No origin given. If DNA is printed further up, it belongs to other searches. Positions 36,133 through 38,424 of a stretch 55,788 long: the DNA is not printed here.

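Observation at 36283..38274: AT-rich gene in the rimM slot of the rpsP-trmD operon encoding a nucleoside-deoxyribosyltransferase-like / polyprenyl-synthase-like fusion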

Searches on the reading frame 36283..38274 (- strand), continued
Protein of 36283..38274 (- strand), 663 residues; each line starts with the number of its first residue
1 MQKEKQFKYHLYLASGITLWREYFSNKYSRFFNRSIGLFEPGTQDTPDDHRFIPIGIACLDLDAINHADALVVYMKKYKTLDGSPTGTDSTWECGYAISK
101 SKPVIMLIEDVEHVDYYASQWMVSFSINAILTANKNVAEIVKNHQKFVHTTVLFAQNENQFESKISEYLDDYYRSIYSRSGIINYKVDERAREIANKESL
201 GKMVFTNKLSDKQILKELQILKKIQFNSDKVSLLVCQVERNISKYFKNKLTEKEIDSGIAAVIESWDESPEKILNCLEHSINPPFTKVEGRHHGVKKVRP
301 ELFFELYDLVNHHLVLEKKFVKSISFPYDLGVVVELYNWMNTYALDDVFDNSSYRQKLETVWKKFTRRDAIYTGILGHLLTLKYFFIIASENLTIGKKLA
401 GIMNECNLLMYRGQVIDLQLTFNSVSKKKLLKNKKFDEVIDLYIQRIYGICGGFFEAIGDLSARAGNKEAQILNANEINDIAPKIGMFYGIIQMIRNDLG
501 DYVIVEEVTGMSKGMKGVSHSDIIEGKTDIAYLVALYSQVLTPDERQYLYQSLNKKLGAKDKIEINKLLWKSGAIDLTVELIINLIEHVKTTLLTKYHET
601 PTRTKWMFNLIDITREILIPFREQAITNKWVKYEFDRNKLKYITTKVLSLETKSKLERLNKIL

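Call 32: predict_structure(alignment_id=A1)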
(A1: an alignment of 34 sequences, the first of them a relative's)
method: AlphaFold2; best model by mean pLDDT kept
length: 663 residues; sequences in the alignment: 34
mean_pLDDT: 87.4   pTM: 0.86
mean pLDDT of the five models: 87.4, 87.1, 86.8, 86.4, 81.7
residues with pLDDT >= 90: 367; 70-90: 241; 50-70: 47; < 50: 8
segments of 3 or more residues with pLDDT < 50: 1-3, 512-515
pLDDT, mean of each block of 10 residues (from residue 1): 69 86 91 91 69 76 88 84 63 77 89 84 74 93 80 93 92 74 89 91 94 95 84 93 95 97 96 95 79 78 92 87 93 95 86 81 93 97 96 96 96 90 86 89 93 96 93 90 95 90 74 58 89 95 95 91 96 95 92 85 69 75 91 92 96 89 59
secondary structure, 60 per line:
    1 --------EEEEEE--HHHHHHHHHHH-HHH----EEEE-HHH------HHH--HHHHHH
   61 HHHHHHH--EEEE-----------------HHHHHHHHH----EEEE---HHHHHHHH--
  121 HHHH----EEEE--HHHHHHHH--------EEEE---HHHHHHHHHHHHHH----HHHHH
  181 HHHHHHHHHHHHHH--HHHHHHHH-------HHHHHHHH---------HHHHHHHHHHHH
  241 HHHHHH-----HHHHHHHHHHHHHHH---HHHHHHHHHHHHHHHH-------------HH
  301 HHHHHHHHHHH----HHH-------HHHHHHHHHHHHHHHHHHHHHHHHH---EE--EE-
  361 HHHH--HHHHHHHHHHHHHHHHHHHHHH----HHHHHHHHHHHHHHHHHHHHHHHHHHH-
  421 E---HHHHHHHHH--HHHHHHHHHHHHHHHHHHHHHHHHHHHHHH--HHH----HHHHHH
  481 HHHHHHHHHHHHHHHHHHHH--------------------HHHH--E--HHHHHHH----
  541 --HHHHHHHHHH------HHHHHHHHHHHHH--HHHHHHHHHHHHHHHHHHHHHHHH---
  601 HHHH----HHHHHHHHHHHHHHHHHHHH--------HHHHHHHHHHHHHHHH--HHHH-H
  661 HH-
elements in order: E9-14 H17-27 E36-39 H55-67 E70-73 H91-99 E104-107 H111-118 H121-124 E129-132 H135-142 E151-154 H158-171 H176-194 H197-204 H212-219 H229-246 H252-266 H270-285 H299-311 H326-350 H361-364 H367-388 H393-419 H425-433 H436-465 H475-500 H521-524 H530-536 H543-552 H559-571 H574-597 H601-604 H609-628 H637-652 H655-658
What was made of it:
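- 37405..37749 (-): Helical linker and N-terminal helices of the synthase fold (aa 176-290). This is the most variable part of the family. Helices 176-285 in the model (call 32).
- On trans-Isoprenyl diphosphate synthase (PF00348): AF2 pLDDT 87.4 (call 32).
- Confident single-chain model, pTM 0.86 (call 32).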

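Call 36: fold_search(model_id=the predicted structure, library=pdb)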
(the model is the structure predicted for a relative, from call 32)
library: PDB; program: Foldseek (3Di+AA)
matches with E <= 10: 543; with E <= 0.001: 144
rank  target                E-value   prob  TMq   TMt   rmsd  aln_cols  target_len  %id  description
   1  1wy0                  2.6e-06  1.00  0.38  0.72   8.4       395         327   17  Crystal structure of geranylgeranyl pyrophosphate synthetase from Pyrococcus horikoshii Ot3 (released 2006-02-14)
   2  3mzv_B                2.9e-06  1.00  0.38  0.72   8.6       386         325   19  Crystal structure of a decaprenyl diphosphate synthase from Rhodobacter capsulatus (released 2010-06-09)
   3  4gp1                  3.1e-06  1.00  0.37  0.67   9.0       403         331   16  Crystal structure of ISOPRENOID SYNTHASE A3MSH1 (TARGET EFI-501992) from pyrobaculum calidifontis complexed with DMAPP (released 2012-08-29)
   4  4jyx_H                3.3e-06  1.00  0.37  0.73  11.4       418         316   16  Crystal structure of polyprenyl synthase PATL_3739 (TARGET EFI-509195) FROM PSEUDOALTEROMONAS ATLANTICA, COMPLEX WITH  (released 2013-04-10)
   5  3oyr_B                3.5e-06  1.00  0.38  0.73   6.9       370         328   18  Crystal structure of polyprenyl synthase from Caulobacter crescentus CB15 complexed with calcium and isoprenyl diphosp (released 2010-10-13)
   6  4jyx_B                4.1e-06  1.00  0.35  0.68  10.0       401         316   16  Crystal structure of polyprenyl synthase PATL_3739 (TARGET EFI-509195) FROM PSEUDOALTEROMONAS ATLANTICA, COMPLEX WITH  (released 2013-04-10)
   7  9a4c_B                4.8e-06  1.00  0.39  0.71  14.5       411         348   16  Integrative model of ACP-HEPS2 by crosslinking MS and deep learning (released 2024-09-18)
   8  9imq_A                5.2e-06  1.00  0.37  0.70   7.5       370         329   16  Crystal structure of a C45 isoprenyl diphosphate synthase, Rv0562 from Mycobacterium tuberculosis (released 2025-07-09)
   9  3n3d_A                6.1e-06  1.00  0.38  0.74   9.3       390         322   14  Crystal structure of geranylgeranyl pyrophosphate synthase from lactobacillus brevis atcc 367 (released 2010-06-02)
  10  4dhd                  6.4e-06  1.00  0.37  0.70   9.0       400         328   16  Crystal structure of isoprenoid synthase A3MSH1 (TARGET EFI-501992) from Pyrobaculum calidifontis (released 2012-02-08)
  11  4jyx_A                6.9e-06  1.00  0.36  0.72  12.2       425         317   17  Crystal structure of polyprenyl synthase PATL_3739 (TARGET EFI-509195) FROM PSEUDOALTEROMONAS ATLANTICA, COMPLEX WITH  (released 2013-04-10)
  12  9imr_B                7.5e-06  1.00  0.38  0.72   7.5       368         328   17  Crystal structure of geranylgeranyl pyrophosphate synthase Rv0562 from Mycobacterium tuberculosis in complex with IPP (released 2025-07-09)
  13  5ero_B                7.5e-06  1.00  0.35  0.71   6.5       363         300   15  Crystal structure of elongation domain of Phomopsis amygdali fusicoccadiene synthase complexed with cobalt ions and pa (released 2016-01-20)
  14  9imr_A                9.5e-06  1.00  0.39  0.73   7.2       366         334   17  Crystal structure of geranylgeranyl pyrophosphate synthase Rv0562 from Mycobacterium tuberculosis in complex with IPP (released 2025-07-09)
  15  4gp2_A                1.2e-05  1.00  0.39  0.71   8.8       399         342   17  Crystal structure of ISOPRENOID SYNTHASE A3MSH1 (TARGET EFI-501992) from pyrobaculum calidifontis complexed with DMAPP (released 2012-10-10)
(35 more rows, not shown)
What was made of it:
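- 36286..37404 (-): C-terminal divergent trans-isoprenyl-diphosphate-synthase-fold domain (aa 291-663). Foldseek top hits 1wy0, 3mzv, 4gp1 and others, TM(target) about 0.7 (call 36).
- On trans-Isoprenyl diphosphate synthase (PF00348): The top 50 listed are all prenyl diphosphate synthases or their elongation domains, TM(target) 0.6-0.78 (call 36).
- Closest known: trans-Isoprenyl diphosphate synthases. Same: All-alpha fold (Foldseek TM about 0.7, call 36).
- The top structural matches are GGPP and polyprenyl synthases (call 36).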

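Call 37: find_related_loci(query=A1, collection=genome_contigs, flank=6000)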
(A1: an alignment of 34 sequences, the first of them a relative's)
Query A1 (663 aa) in genome_contigs; peptide patterns used: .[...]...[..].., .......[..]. (x = any residue, [..] = any of these).
54 stretches matched a pattern; 18 encode a relative of the query (tblastn E <= 1e-3); 18 distinct loci.
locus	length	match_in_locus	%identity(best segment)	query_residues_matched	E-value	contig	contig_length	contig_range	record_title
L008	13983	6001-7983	68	3-663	0e+0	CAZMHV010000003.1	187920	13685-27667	MAG TPA_asm: uncultured Gammaproteobacteria bacterium isolate SRP342105_co1_345 genome assembly, contig: NODE_77_length_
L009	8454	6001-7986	68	1-662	0e+0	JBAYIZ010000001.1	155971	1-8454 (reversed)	MAG: Candidatus Magasanikiibacteriota bacterium isolate SO_2016_GW1_43 scaffold00221_OW334_2016, whole genome shotgun se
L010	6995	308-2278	68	8-662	0e+0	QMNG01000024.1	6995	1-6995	MAG: candidate division Kazan bacterium isolate B79_G16 B79_Guay16_scaffold_10259, whole genome shotgun sequence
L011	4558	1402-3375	64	5-661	0e+0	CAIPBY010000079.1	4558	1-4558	MAG: Candidatus Buchananbacteria bacterium isolate MJ120702A_bin-902 genome assembly, contig: bin-902:079/101, whole gen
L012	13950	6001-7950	64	3-651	0e+0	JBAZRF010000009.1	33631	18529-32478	MAG: Candidatus Paceibacterota bacterium isolate SO_2017_GW1_141 NODE_5744_length_33631_cov_1.393356_OW334_2017, whole g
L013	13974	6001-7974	61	3-659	0e+0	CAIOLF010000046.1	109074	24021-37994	MAG: Candidatus Buchananbacteria bacterium isolate AlinenSediments_bin-3511 genome assembly, contig: bin-3511:46/72, who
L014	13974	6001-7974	61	3-659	0e+0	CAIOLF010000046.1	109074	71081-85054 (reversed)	MAG: Candidatus Buchananbacteria bacterium isolate AlinenSediments_bin-3511 genome assembly, contig: bin-3511:46/72, who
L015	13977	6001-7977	62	4-662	0e+0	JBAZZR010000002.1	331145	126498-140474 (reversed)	MAG: Patescibacteria group bacterium isolate SO_2017_GW3_20 scaffold_3_c2_OW296A_2017, whole genome shotgun sequence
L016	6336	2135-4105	59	5-661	0e+0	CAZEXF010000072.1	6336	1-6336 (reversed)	MAG TPA_asm: uncultured archaeon isolate SRP214966_co4_448 genome assembly, contig: NODE_16795_length_6336_cov_4.140105,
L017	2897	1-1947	58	9-659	0e+0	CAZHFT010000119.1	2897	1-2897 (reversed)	MAG TPA_asm: uncultured archaeon isolate binchicken_co181_599 genome assembly, contig: NODE_85475_length_2897_cov_3.7044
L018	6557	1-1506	65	162-663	0e+0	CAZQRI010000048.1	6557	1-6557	MAG TPA_asm: uncultured Gammaproteobacteria bacterium isolate SRP298887_co1_343 genome assembly, contig: NODE_14280_leng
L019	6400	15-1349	66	218-662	0e+0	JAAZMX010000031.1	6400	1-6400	MAG: Candidatus Kuenenbacteria bacterium isolate AS27yjCOA_103 58187_AS27, whole genome shotgun sequence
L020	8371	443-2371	45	8-632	0e+0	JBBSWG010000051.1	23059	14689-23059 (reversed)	MAG: Nanoarchaeota archaeon isolate H51-bin332_1 H51_bin332_1_000000000051, whole genome shotgun sequence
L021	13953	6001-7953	43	1-634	3e-164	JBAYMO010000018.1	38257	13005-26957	MAG: Candidatus Buchananbacteria bacterium isolate SO_2016_LW1_41 scaffold00835_LW64-88_2016, whole genome shotgun seque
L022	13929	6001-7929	42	5-634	3e-160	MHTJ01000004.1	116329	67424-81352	MAG: Candidatus Vogelbacteria bacterium RIFOXYD1_FULL_44_32 rifoxyd1_full_scaffold_38, whole genome shotgun sequence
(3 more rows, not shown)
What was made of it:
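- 18 loci among 185,579 species genomes (call 37).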

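Call 42: search_solved_structures(query=A1, max_evalue=0.01, show_alignments=4)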
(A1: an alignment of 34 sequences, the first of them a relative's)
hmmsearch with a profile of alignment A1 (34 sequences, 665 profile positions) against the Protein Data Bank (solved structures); distinct sequences matched with E-value up to 0.01: 29.
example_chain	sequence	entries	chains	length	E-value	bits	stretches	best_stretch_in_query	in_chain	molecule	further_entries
2dh4_A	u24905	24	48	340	9.7e-08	34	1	341-416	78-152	YPL069C | Geranylgeranyl pyrophosphate synthetase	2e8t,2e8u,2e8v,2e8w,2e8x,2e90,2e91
1wy0_A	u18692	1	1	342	3e-07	32.4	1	340-590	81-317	geranylgeranyl pyrophosphate synthetase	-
4jxy_A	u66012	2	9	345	3e-06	29.1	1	326-544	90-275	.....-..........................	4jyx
5h9d_A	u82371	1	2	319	9.4e-06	27.4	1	321-424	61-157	Farnesyl pyrophosphate synthetase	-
3rmg_A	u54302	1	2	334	3.2e-05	25.6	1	343-586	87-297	Octaprenyl-diphosphate synthase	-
6kd7_A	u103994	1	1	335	5.2e-05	24.9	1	339-423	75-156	Polyprenyl synthetase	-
5jfq_A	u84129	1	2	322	9.9e-05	24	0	339-418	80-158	Geranylgeranyl Pyrophosphate Synthetase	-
3oyr_A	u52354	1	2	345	0.00011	23.9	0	515-590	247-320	Trans-isoprenyl diphosphate synthase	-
3q1o_A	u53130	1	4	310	0.00019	23.1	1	290-437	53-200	Geranyltranstransferase (IspA)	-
9k9b_A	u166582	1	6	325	0.0002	23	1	266-398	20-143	Solanesyl diphosphate synthase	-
3llw_A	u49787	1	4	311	0.0002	23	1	290-437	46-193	Geranyltranstransferase (IspA)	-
9k99_A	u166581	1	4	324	0.00032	22.3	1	332-454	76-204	Solanesyl diphosphate synthase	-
9kp1_B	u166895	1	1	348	0.00041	22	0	341-390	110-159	Heptaprenyl diphosphate synthase component 2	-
4lob_A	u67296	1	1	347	0.00063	21.4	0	328-586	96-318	Polyprenyl synthetase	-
9kaf_A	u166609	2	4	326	0.00064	21.4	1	332-453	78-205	Probable solanesyl-diphosphate synthase 3, chloroplastic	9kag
4dhd_A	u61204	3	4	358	0.0044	18.6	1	329-632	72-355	Polyprenyl synthetase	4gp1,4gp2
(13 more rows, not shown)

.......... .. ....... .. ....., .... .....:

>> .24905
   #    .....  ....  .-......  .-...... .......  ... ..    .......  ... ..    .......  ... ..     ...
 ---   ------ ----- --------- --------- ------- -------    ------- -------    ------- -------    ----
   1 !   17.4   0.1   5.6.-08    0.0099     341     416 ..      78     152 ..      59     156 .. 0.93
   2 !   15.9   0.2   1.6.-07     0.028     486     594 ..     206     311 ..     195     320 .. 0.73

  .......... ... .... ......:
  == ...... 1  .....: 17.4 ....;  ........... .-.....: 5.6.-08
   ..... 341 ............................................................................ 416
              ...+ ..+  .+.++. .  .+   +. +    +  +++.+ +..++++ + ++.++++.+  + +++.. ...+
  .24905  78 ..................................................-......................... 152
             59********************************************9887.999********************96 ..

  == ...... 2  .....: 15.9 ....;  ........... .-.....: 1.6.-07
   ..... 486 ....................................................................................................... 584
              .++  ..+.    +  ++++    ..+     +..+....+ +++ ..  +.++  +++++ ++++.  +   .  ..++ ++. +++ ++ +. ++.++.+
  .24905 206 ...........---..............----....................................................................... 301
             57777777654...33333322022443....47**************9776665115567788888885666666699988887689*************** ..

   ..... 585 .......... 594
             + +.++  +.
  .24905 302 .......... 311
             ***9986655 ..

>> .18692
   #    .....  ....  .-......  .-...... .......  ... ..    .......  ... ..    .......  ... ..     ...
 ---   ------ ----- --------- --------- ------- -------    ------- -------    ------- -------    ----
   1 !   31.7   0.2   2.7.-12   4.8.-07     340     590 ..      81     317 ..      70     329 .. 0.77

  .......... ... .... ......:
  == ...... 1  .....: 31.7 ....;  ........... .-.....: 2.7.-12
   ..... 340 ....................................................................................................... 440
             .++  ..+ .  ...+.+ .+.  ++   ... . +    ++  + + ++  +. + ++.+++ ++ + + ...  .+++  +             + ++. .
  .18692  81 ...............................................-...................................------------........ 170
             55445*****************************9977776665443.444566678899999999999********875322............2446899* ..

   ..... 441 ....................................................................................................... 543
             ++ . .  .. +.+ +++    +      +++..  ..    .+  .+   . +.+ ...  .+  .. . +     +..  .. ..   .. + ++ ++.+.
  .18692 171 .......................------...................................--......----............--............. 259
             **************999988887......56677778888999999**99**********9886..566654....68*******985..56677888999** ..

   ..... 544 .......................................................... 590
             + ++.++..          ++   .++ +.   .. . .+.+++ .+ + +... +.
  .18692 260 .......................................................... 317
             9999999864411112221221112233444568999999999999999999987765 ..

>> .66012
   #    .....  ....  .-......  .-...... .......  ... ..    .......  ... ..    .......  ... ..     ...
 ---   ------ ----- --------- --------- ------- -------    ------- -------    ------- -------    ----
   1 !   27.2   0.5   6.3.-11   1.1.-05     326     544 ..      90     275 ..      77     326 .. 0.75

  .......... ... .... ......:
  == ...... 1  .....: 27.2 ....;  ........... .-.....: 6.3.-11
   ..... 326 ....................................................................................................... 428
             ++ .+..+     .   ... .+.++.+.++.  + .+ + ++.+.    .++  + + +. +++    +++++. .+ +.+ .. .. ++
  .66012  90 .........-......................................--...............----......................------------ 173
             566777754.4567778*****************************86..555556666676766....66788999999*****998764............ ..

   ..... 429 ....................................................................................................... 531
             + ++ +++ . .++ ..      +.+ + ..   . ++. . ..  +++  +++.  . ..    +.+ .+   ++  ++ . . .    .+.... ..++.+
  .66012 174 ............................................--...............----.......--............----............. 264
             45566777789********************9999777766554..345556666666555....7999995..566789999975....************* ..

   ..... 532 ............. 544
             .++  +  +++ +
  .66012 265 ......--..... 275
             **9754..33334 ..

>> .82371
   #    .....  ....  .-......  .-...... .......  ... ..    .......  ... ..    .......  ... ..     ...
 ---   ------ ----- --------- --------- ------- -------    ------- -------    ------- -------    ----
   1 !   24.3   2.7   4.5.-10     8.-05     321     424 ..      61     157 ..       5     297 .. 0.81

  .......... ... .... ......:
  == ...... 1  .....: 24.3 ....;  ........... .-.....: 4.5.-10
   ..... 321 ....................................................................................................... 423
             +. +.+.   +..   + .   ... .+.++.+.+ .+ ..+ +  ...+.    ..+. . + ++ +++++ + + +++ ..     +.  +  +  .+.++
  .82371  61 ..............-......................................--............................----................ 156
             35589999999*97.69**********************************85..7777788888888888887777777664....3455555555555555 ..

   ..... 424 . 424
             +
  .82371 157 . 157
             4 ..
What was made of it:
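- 36286..37404 (-): Profile hits to GGPPS, FPPS and others (call 42).
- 36919..36930 (-): GICG: invariant I450-C451 at the position of the conserved Lys-Thr (GKTG) of chain-elongating synthases. Alignment to 1wy0 '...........' (call 42).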
